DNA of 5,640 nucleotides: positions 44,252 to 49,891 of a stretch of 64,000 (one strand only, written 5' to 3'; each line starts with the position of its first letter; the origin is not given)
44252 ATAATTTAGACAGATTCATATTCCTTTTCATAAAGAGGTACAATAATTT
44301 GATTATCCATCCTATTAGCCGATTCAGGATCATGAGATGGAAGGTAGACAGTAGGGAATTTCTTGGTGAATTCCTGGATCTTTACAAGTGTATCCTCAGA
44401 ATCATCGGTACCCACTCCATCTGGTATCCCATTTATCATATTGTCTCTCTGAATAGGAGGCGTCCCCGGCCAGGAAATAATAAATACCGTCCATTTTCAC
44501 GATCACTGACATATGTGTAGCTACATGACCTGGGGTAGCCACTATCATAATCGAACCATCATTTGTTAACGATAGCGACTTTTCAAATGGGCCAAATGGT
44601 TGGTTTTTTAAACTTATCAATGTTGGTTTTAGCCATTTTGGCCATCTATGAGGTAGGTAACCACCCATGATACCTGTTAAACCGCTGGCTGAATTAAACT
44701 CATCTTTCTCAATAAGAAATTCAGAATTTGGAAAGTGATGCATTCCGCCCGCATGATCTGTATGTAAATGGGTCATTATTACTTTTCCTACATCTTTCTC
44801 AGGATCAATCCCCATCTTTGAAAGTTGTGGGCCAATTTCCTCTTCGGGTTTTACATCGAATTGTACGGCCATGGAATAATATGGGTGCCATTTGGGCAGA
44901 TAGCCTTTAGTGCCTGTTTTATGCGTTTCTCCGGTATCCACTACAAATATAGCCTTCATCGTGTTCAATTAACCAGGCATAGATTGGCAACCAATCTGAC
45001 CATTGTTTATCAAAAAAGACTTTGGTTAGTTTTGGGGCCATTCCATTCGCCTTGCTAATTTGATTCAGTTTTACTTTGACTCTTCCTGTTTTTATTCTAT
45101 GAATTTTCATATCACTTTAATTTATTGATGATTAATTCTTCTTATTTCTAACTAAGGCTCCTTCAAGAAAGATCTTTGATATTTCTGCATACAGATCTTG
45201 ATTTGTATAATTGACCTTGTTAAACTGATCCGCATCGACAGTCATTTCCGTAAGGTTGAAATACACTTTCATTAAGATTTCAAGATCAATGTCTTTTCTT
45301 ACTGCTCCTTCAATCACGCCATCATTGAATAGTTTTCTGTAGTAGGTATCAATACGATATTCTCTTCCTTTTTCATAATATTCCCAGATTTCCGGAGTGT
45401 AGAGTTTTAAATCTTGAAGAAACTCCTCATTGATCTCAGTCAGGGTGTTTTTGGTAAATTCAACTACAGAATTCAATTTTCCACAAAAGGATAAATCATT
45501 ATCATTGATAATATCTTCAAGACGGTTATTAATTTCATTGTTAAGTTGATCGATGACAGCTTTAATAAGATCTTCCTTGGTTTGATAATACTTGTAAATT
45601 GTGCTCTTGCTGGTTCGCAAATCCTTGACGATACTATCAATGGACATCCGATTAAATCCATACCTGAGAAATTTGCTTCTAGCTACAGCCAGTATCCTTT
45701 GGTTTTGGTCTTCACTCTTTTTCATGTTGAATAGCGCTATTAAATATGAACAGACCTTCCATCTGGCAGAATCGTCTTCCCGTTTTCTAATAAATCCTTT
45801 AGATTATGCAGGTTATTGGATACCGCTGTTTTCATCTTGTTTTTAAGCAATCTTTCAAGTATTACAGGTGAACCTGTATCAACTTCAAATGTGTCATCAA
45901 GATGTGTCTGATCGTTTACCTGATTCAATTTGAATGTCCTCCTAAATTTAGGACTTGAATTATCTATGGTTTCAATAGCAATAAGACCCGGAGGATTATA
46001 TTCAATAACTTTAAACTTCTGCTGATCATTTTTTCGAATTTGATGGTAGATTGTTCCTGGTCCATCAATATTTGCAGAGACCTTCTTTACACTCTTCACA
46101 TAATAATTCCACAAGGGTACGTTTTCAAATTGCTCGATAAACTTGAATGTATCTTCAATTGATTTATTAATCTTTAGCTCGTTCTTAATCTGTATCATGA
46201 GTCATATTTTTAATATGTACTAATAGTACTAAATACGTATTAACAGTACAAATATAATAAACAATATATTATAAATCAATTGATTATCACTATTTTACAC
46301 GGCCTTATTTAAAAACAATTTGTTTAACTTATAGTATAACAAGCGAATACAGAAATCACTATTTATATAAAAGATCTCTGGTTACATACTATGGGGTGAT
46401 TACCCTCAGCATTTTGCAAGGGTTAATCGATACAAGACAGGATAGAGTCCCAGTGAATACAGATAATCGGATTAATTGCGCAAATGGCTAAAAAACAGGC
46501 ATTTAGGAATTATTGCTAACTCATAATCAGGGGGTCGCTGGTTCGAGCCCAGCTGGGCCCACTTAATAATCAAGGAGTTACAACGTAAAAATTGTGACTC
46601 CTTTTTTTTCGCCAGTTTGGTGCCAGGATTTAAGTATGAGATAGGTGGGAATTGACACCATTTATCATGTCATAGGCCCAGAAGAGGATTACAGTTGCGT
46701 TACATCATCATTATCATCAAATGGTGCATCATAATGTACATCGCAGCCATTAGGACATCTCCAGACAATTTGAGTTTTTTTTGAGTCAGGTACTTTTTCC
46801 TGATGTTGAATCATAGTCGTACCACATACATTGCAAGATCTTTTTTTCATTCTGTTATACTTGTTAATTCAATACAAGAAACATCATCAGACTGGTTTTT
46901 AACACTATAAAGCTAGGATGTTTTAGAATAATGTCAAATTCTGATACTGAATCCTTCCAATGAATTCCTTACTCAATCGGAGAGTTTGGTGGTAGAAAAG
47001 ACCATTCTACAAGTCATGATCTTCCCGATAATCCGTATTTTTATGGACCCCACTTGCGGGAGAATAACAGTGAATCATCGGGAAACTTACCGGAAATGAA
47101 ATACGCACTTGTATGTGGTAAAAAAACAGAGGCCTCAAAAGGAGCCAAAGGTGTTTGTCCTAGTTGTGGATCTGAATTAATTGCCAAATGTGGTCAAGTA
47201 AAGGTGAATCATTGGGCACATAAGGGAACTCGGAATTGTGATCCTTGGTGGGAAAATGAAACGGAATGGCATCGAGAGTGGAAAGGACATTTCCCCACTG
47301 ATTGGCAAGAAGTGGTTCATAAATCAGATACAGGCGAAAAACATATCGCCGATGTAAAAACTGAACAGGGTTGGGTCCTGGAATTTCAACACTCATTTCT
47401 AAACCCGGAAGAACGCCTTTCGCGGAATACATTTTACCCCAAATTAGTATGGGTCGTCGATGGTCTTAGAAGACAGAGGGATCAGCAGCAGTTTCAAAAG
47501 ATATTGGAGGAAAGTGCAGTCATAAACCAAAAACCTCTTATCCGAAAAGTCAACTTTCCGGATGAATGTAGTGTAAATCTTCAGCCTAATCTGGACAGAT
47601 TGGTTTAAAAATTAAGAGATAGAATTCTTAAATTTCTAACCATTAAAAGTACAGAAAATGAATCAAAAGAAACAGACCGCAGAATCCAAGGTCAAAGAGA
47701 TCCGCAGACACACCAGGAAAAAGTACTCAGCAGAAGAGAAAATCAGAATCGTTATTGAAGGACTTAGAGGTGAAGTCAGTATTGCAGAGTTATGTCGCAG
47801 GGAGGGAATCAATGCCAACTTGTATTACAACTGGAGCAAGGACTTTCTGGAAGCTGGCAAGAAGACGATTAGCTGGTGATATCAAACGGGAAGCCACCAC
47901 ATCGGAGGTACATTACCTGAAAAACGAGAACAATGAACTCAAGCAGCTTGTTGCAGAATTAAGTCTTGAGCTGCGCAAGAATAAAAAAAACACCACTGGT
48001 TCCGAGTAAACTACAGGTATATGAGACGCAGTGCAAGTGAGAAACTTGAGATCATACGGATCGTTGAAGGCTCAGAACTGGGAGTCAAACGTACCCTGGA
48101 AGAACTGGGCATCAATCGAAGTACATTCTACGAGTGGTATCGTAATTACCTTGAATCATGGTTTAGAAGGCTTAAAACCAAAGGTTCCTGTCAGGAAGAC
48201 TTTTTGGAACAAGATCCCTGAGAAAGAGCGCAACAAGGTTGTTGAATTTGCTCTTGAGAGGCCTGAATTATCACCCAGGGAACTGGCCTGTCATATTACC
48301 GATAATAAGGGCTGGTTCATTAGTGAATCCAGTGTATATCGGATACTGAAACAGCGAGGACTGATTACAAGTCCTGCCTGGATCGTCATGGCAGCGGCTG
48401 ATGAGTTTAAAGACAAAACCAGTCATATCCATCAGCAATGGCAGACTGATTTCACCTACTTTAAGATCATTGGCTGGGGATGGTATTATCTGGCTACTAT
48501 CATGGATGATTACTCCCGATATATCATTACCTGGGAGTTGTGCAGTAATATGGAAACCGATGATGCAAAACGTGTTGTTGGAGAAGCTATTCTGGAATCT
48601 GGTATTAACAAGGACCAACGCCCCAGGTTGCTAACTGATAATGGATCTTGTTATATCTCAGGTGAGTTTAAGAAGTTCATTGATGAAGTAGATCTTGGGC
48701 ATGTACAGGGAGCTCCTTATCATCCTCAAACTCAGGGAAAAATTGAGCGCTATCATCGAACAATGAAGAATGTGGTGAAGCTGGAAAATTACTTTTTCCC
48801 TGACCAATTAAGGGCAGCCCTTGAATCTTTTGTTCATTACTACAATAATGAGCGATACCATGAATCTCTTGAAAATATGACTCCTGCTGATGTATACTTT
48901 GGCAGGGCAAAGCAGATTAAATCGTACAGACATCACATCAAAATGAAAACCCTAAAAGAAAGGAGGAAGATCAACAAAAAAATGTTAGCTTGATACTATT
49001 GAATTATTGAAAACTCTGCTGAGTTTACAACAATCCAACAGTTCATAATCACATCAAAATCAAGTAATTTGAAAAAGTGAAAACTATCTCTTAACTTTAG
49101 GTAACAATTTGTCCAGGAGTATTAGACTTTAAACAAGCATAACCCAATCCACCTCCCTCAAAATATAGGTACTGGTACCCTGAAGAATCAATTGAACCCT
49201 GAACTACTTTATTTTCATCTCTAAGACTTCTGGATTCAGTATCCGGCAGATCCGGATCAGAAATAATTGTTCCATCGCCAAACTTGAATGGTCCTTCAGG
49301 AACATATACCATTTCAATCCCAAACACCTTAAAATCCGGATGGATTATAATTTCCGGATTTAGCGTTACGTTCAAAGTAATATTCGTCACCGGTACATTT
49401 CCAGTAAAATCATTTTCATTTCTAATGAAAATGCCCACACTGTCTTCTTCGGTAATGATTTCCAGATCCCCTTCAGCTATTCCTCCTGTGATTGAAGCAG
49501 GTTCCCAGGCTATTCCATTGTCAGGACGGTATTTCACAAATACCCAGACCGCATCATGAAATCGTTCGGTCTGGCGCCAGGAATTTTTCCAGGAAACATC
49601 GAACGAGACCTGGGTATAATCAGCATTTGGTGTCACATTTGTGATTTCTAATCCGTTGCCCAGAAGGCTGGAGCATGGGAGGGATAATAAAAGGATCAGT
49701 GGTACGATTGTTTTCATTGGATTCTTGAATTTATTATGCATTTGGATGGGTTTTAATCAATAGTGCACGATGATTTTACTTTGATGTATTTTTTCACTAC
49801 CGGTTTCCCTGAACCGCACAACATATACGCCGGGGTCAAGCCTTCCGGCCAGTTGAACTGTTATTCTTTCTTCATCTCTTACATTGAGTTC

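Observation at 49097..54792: Island-borne cluster of a SUMF1/GldJ-like secreted protein coupled to a giant beta-propeller T9SS cargo, plus a truncated second copy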

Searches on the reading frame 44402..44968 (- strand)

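Call 12: search_protein_families(library=pfam, proteins=[window:44402-44968:-], max_evalue=0.01)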
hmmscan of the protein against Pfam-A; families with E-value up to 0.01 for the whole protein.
window:44402-44968:- (188 aa): 1 family
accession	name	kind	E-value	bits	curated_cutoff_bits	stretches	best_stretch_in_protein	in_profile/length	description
PF00753.33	Lactamase_B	-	1.8e-06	28.5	22.7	1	57-177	41-157/196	Metallo-beta-lactamase superfamily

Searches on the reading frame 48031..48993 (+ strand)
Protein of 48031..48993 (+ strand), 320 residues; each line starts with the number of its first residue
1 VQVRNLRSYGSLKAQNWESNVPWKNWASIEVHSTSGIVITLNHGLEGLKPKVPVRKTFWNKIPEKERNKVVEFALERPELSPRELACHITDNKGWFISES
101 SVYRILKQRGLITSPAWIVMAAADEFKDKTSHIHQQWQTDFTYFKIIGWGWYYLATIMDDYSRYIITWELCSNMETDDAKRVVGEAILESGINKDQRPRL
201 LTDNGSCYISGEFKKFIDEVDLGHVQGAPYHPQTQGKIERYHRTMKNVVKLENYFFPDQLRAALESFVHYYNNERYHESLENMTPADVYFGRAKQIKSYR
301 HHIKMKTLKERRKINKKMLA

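Call 12: search_protein_families(library=pfam, proteins=[window:48031-48993:+], max_evalue=0.01)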
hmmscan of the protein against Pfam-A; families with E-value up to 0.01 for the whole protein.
window:48031-48993:+ (320 aa): 4 families
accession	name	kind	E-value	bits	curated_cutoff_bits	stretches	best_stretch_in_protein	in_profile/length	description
PF00665.32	rve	-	5.2e-23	81.7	32.6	1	134-232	5-102/102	Integrase core domain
PF13683.12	rve_3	-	1.2e-14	54.2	26.5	1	226-285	7-67/67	Integrase core domain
PF13565.12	HTH_32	-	2.6e-09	37.9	33.7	1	42-106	11-73/73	Homeodomain-like domain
PF13333.12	rve_2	-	9.6e-06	26.1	22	1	258-286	21-49/56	Integrase core domain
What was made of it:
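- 47608..49098 (+): IS3-family insertion sequence that truncates C. The orfB product has rve/rve_3/HTH_32 domains (call 12).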

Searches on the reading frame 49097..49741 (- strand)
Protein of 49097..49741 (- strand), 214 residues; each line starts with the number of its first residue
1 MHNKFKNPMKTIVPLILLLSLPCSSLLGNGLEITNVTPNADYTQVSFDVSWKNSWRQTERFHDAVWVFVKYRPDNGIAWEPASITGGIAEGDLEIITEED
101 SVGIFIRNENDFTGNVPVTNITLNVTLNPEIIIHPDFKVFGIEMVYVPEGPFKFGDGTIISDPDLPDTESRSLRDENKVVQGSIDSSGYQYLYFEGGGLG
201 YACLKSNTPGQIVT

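Call 7: search_protein_families(library=pfam, proteins=[window:49097-49741:-], max_evalue=1)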
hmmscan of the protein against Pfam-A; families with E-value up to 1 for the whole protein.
window:49097-49741:- (214 aa): 0 families

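Call 8: search_protein_families(library=ncbifam, proteins=[window:49097-49741:-], max_evalue=1)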
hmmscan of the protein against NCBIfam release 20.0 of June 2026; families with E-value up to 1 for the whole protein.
window:49097-49741:- (214 aa): 0 families
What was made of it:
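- Closest known: PorK / GldK / GldJ. Different: A matches no GldJ or GldK model (call 8).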
